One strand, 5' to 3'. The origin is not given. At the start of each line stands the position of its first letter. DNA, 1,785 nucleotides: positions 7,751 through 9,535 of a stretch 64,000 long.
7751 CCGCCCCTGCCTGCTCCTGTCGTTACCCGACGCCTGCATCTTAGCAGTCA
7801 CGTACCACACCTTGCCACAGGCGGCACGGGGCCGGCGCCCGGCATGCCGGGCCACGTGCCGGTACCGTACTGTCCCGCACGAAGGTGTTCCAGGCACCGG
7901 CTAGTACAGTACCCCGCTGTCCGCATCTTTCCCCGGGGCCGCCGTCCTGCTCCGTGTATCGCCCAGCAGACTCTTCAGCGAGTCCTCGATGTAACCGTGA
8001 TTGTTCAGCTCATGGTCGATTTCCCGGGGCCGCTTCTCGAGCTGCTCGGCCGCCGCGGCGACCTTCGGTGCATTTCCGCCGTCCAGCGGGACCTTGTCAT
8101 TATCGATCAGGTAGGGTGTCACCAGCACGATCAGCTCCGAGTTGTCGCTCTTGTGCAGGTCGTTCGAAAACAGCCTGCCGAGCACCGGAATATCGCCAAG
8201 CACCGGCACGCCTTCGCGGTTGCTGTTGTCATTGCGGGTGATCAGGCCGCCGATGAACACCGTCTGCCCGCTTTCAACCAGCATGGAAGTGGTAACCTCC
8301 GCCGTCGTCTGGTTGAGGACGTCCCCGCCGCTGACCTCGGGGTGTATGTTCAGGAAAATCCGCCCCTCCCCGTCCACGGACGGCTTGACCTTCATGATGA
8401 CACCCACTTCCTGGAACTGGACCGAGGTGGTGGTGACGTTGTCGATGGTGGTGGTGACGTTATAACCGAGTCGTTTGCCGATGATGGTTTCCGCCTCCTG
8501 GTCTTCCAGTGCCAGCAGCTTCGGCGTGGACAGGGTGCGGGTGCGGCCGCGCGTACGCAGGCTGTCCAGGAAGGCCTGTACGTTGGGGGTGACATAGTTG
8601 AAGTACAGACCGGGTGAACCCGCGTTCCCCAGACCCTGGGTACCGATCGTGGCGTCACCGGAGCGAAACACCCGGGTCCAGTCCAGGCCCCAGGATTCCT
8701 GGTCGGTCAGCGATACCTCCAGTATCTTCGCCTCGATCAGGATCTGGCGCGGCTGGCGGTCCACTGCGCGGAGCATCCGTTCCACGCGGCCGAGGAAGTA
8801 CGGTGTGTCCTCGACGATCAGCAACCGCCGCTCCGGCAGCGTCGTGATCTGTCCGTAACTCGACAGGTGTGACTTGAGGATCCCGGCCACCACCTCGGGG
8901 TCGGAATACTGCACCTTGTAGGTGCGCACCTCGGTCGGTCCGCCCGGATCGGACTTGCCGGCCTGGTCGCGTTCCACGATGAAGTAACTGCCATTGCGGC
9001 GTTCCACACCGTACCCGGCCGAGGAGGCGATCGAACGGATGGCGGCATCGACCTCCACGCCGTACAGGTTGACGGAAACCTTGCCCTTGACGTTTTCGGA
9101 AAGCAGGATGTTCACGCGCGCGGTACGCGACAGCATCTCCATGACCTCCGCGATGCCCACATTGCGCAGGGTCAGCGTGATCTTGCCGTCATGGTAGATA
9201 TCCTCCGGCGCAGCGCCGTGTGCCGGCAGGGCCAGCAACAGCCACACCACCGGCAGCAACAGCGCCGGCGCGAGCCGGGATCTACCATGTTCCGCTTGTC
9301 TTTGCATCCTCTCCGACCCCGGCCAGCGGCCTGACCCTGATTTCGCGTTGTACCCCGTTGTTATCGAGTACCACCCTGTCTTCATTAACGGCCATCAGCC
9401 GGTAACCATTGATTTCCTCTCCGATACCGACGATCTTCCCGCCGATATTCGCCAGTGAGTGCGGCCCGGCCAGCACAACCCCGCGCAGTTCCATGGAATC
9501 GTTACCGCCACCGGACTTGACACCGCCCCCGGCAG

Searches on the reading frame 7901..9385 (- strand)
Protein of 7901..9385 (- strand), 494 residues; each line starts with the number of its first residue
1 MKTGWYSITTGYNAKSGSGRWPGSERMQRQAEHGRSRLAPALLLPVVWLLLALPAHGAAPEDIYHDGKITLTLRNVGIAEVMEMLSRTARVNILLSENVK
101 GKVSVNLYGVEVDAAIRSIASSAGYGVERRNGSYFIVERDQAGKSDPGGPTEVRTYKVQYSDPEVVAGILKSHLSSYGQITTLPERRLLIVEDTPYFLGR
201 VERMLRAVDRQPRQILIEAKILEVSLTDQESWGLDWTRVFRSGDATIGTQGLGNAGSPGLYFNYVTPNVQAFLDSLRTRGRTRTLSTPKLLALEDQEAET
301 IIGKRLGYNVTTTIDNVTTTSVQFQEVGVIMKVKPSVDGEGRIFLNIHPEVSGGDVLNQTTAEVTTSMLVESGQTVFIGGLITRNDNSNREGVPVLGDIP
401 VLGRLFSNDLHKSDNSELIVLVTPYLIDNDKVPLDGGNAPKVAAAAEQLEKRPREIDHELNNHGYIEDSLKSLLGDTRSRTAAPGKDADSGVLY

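Call 63: search_protein_families(library=ncbifam, proteins=[window:7901-9385:-], max_evalue=0.00001)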
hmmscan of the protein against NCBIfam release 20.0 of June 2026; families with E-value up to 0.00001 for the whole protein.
window:7901-9385:- (494 aa): 9 families
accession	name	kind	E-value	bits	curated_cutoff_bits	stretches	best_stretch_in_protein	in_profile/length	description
TIGR02517.1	type_II_gspD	equivalog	1.2e-54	185.9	351.35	3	265-431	413-594/600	type II secretion system secretin GspD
TIGR02515.1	IV_pilus_PilQ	subfamily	6.1e-54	183.6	284.35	2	273-427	265-427/428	type IV pilus secretin PilQ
TIGR02519.1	pilus_MshL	equivalog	3.6e-38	131.2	250.2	1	188-426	9-289/290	pilus (MSHA type) biogenesis protein MshL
NF007851.2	PRK10560.1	exception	3.9e-36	124.7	598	1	65-428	20-410/412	DNA uptake porin HofQ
NF010083.0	PRK13568.1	equivalog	2.4e-31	108.9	554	1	64-428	23-418/419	DNA uptake porin HofQ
TIGR02516.1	type_III_yscC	equivalog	1e-26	93.6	238.45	1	176-428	197-462/463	type III secretion system outer membrane ring subunit SctC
NF042912.1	Amuc_1098_fam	equivalog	1.6e-24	86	750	1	361-429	730-798/805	Amuc_1098 family type IV pilus outer membrane protein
NF011873.0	PRK15346.1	equivalog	3.2e-19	69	524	1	184-414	242-481/499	EscC/YscC/HrcC family type III secretion system outer membrane ring protein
TIGR02520.1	pilus_B_mal_scr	equivalog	4e-15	55.3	287.65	1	141-424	199-511/513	PilN family type IVB pilus formation outer membrane protein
